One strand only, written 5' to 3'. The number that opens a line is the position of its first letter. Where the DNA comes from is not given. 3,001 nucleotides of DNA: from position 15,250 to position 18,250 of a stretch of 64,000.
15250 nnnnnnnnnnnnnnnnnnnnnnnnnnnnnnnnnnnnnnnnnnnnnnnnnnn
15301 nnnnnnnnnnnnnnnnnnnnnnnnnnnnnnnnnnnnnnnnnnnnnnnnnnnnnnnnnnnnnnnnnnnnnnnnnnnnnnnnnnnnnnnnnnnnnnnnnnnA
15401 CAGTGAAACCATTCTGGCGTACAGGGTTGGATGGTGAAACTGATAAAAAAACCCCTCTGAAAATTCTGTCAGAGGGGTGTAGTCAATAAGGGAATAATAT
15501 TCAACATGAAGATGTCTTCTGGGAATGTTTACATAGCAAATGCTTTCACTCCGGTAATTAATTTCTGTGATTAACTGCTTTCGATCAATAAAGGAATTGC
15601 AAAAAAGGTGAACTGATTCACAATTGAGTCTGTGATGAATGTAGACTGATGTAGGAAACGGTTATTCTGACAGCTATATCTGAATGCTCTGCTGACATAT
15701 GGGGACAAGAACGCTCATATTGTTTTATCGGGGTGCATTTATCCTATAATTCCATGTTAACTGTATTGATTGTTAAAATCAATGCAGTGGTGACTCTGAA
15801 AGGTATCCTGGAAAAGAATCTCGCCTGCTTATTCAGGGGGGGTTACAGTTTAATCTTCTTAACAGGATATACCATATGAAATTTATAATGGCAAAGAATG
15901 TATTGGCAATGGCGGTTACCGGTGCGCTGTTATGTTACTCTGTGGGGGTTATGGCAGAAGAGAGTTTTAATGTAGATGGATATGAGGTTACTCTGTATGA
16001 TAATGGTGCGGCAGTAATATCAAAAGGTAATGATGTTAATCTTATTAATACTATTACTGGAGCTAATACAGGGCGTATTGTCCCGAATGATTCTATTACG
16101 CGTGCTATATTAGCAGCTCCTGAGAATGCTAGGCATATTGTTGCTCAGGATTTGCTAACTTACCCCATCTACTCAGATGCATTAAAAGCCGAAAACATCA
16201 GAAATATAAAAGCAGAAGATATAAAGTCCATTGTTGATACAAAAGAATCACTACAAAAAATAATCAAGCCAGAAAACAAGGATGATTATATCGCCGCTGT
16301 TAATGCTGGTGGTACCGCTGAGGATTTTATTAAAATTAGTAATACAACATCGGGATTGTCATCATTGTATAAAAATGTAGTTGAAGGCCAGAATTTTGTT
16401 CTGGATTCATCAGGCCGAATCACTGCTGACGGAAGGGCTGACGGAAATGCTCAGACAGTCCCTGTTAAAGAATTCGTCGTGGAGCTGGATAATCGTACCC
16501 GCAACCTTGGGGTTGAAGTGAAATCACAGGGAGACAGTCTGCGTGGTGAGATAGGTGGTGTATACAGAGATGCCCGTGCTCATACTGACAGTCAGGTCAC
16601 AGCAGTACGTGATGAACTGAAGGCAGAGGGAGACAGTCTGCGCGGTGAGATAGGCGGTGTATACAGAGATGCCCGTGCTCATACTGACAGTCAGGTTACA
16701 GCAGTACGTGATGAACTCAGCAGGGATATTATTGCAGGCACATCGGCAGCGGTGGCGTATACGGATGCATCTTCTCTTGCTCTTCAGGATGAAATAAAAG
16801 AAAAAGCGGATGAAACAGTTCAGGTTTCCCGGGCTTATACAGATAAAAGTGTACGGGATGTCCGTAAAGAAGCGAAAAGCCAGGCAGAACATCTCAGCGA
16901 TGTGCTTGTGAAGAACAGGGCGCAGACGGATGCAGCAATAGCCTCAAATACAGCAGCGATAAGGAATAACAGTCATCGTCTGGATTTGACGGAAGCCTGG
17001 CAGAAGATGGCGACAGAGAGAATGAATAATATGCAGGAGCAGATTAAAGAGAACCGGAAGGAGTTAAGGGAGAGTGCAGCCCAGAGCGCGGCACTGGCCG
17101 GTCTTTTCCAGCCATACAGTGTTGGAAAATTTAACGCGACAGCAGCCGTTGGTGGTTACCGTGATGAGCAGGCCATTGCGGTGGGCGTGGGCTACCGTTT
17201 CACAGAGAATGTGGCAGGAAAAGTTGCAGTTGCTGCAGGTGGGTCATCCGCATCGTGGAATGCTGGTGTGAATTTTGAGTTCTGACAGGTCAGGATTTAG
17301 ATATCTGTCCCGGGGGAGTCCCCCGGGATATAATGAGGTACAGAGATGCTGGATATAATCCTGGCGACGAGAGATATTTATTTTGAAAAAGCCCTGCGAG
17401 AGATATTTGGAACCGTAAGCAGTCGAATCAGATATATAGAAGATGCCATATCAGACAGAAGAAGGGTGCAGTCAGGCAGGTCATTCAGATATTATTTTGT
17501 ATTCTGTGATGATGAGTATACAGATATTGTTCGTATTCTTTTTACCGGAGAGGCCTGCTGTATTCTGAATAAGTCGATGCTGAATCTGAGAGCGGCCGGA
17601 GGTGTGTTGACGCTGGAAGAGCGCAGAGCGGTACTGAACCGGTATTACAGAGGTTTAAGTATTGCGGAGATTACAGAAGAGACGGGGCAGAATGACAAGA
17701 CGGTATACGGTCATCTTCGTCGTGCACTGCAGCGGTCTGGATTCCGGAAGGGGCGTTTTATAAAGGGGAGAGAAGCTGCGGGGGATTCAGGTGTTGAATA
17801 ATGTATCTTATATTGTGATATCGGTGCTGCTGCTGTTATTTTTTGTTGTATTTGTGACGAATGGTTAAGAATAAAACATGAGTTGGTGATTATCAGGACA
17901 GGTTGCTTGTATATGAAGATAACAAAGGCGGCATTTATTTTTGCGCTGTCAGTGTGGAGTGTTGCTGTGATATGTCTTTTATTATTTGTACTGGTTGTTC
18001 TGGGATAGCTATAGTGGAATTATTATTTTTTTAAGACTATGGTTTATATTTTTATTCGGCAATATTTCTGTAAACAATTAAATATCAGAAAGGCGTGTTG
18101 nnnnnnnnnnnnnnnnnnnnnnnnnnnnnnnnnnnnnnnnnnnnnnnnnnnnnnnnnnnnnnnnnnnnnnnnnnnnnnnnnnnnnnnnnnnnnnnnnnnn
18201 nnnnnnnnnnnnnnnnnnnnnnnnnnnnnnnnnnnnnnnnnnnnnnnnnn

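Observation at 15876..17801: Prophage cargo: YadA/Eib-like trimeric autotransporter adhesin with an adjacent HTH regulator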

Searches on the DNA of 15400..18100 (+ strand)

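Call 5: search_dna_similar(query=window:15400-18100:+, collection=ecoli_genomes, mode=near, max_rows=25)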
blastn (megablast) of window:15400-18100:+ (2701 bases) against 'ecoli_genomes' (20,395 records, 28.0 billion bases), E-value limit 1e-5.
Records with a match: 405; places in all: 1052; records where one place covers at least 80% of the query: 2.
Genomes with a match: 405 of 5426; with a place that covers at least 80% of the query: 2. Places per genome that has any: lowest 1, median 1, highest 18. On chromosomes: 1052 places; on plasmids: 0.
Best place of each record, by identity: >=99% 46; 95-99% 253; 80-90% 106.
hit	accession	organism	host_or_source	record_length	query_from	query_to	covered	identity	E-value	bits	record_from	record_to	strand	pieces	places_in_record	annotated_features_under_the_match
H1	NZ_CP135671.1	Escherichia coli strain TUM9803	missing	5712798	1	2701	98%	97.4%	0e+0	4504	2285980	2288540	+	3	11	YadA-like family protein | sigma factor-like helix-turn-helix DNA-binding protein | DUF4376 domain-containing protein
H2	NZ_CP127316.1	Escherichia coli strain Ch1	Gallus gallus domesticus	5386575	140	2701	89%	97.8%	0e+0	4154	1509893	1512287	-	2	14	YadA C-terminal domain-containing protein | sigma factor-like helix-turn-helix DNA-binding protein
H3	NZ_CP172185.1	Escherichia coli strain GF60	chicken meat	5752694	1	2621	63%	98.3%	0e+0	3378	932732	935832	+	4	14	YadA-like family protein | sigma factor-like helix-turn-helix DNA-binding protein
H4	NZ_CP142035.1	Escherichia coli strain HS4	Homo sapiens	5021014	1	2621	63%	98.2%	0e+0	2973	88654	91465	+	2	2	YadA-like family protein | sigma factor-like helix-turn-helix DNA-binding protein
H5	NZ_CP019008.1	Escherichia coli strain Ecol_AZ159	Homo sapiens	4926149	1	2621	62%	99.0%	0e+0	3020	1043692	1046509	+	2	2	YadA-like family protein | sigma factor-like helix-turn-helix DNA-binding protein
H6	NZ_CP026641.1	Escherichia coli strain FORC_082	chicken meat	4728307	1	2621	62%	99.0%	0e+0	3020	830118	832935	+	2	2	YadA-like family protein | sigma factor-like helix-turn-helix DNA-binding protein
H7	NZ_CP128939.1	Escherichia coli strain TUM9754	missing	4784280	1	2621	62%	99.0%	0e+0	3020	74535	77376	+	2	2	YadA-like family protein | sigma factor-like helix-turn-helix DNA-binding protein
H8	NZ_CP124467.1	Escherichia coli strain AVS0747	wastewater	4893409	1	2621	62%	99.0%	0e+0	3020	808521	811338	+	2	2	YadA-like family protein | sigma factor-like helix-turn-helix DNA-binding protein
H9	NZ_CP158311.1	Escherichia coli strain CS5L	Chicken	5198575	1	2621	62%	99.0%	0e+0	3020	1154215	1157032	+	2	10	YadA-like family protein | sigma factor-like helix-turn-helix DNA-binding protein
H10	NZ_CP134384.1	Escherichia coli strain TUM11352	Homo sapiens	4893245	1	2621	62%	99.0%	0e+0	3020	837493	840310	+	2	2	YadA-like family protein | sigma factor-like helix-turn-helix DNA-binding protein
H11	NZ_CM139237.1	Escherichia coli strain EcE.ESBL.COL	Homo sapiens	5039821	1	2621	62%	99.0%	0e+0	3020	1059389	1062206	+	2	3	YadA-like family protein | sigma factor-like helix-turn-helix DNA-binding protein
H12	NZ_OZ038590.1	Escherichia coli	-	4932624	1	2621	62%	99.0%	0e+0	3020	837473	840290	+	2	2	YadA-like family protein | sigma factor-like helix-turn-helix DNA-binding protein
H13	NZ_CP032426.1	Escherichia coli strain SCEC020001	Homo sapiens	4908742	1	2621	62%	98.9%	0e+0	3015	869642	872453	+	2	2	YadA-like family protein | sigma factor-like helix-turn-helix DNA-binding protein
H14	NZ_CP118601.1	Escherichia coli strain NB4833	Homo sapiens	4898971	1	2621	62%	98.9%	0e+0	3015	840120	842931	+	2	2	YadA-like family protein | sigma factor-like helix-turn-helix DNA-binding protein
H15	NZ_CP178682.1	Escherichia coli strain VTB97379v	Chicken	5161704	1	2621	62%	98.9%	0e+0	3015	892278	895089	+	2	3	YadA-like family protein | sigma factor-like helix-turn-helix DNA-binding protein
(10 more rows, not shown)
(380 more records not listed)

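Call 8: get_annotated_region(hit=H1, flank=12000)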
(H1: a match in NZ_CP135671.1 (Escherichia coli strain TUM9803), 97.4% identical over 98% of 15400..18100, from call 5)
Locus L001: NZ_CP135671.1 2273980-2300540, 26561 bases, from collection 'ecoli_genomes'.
description: Escherichia coli strain TUM9803 chromosome, complete genome
organism: Escherichia coli strain TUM9803 (NCBI taxid 562)
replicon: chromosome; assembly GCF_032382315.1
host: missing; source: missing; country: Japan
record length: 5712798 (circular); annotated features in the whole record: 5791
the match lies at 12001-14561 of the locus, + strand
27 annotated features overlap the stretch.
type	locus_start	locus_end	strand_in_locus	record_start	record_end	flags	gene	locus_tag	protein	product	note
CDS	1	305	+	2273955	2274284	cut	-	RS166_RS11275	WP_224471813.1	phage tail protein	-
CDS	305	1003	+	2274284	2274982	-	-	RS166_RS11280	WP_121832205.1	phage minor tail protein L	-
CDS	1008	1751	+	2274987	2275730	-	-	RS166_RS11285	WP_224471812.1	C40 family peptidase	-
CDS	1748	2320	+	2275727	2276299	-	-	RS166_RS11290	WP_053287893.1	tail assembly protein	-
CDS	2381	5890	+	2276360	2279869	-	gpJ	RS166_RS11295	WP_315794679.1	phage attachment tail tip protein J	-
CDS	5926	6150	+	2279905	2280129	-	-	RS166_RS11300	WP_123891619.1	hypothetical protein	-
CDS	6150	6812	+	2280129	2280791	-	-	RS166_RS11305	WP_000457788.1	hypothetical protein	-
CDS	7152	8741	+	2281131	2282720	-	-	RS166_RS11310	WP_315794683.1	prophage tail fiber N-terminal domain-containing protein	-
CDS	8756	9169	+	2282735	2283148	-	-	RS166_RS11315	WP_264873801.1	DUF4376 domain-containing protein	-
CDS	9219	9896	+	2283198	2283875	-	tnpA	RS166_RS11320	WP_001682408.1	IS66-like element accessory protein TnpA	-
CDS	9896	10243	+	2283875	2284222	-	tnpB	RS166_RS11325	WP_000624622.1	IS66 family insertion sequence element accessory protein TnpB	TnpB, as the term is used for proteins encoded by IS66 family insertion elements, is considered an accessory protein, ...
CDS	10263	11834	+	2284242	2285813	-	-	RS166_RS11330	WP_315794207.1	IS66-like element ISCro1 family transposase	-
CDS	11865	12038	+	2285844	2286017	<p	-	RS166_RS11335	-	DUF4376 domain-containing protein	incomplete; partial in the middle of a contig; missing N-terminus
CDS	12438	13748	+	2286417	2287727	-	-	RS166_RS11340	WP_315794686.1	YadA-like family protein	-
CDS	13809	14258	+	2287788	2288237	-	-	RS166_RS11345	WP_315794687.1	sigma factor-like helix-turn-helix DNA-binding protein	-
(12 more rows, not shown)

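Call 24: search_dna_similar(query=window:15876-16500:+, collection=ecoli_genomes, mode=distant, max_rows=40, rows=spread)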
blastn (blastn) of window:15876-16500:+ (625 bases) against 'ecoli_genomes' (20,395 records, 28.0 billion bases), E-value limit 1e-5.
Records with a match: 6; places in all: 7; records where one place covers at least 80% of the query: 6.
Genomes with a match: 6 of 5426; with a place that covers at least 80% of the query: 6. Places per genome that has any: lowest 1, median 1, highest 2. On chromosomes: 7 places; on plasmids: 0.
Best place of each record, by identity: >=99% 4; 90-95% 2.
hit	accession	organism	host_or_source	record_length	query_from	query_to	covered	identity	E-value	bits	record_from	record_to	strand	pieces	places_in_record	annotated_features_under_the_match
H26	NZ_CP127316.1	Escherichia coli strain Ch1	Gallus gallus domesticus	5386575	1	625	100%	100.0%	0e+0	1128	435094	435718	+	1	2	YadA C-terminal domain-containing protein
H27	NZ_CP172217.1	Escherichia coli strain GF4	chicken meat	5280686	1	625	100%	100.0%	0e+0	1128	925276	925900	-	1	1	YadA C-terminal domain-containing protein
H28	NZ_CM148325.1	Escherichia coli strain 24A16CRGN010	Homo sapiens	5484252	1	625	100%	100.0%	0e+0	1128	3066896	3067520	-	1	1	YadA C-terminal domain-containing protein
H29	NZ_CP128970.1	Escherichia coli strain TUM1886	missing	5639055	1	625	100%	99.8%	0e+0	1123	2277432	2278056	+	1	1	YadA C-terminal domain-containing protein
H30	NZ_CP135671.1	Escherichia coli strain TUM9803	missing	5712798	1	625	100%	94.1%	0e+0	961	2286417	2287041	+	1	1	YadA-like family protein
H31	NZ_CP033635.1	Escherichia coli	chicken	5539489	1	625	100%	93.8%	0e+0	952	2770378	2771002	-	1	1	YadA C-terminal domain-containing protein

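Call 35: get_annotated_region(hit=H5, flank=6000)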
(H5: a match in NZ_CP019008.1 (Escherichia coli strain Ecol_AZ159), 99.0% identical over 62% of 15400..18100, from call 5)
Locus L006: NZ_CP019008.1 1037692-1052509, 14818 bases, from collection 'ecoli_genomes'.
description: Escherichia coli strain Ecol_AZ159 chromosome, complete genome
organism: Escherichia coli strain Ecol_AZ159 (NCBI taxid 562)
replicon: chromosome; assembly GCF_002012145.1
host: Homo sapiens; source: not applicable; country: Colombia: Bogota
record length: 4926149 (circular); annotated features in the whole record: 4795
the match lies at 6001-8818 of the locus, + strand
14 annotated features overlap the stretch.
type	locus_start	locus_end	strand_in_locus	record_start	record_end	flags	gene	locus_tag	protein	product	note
CDS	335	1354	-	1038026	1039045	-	-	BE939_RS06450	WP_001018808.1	LacI family DNA-binding transcriptional regulator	-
CDS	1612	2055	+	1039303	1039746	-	-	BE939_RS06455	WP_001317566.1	PTS sugar transporter subunit IIA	-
CDS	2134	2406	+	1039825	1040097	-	-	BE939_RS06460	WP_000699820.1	PTS sugar transporter subunit IIB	-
CDS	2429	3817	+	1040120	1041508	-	-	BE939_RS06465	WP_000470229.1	PTS ascorbate transporter subunit IIC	-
CDS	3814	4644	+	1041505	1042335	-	-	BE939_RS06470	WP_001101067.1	transketolase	-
CDS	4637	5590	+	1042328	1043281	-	-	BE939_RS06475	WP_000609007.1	transketolase family protein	-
CDS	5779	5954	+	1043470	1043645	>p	-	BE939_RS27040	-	transposase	frameshifted; incomplete; partial in the middle of a contig; missing C-terminus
CDS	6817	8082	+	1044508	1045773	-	-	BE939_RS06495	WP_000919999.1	YadA-like family protein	-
CDS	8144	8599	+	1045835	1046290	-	-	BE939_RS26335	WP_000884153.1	sigma factor-like helix-turn-helix DNA-binding protein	-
CDS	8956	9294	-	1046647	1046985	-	-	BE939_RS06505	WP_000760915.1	c-type lysozyme inhibitor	-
CDS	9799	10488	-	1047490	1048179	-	-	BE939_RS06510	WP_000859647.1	N-acetylmannosamine-6-phosphate 2-epimerase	-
CDS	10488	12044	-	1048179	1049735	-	-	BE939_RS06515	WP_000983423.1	maltose/glucose-specific PTS transporter subunit IIC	-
CDS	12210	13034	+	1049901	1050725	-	-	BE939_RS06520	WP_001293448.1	MurR/RpiR family transcriptional regulator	-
CDS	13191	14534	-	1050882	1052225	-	-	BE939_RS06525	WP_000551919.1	esterase-like activity of phytase family protein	-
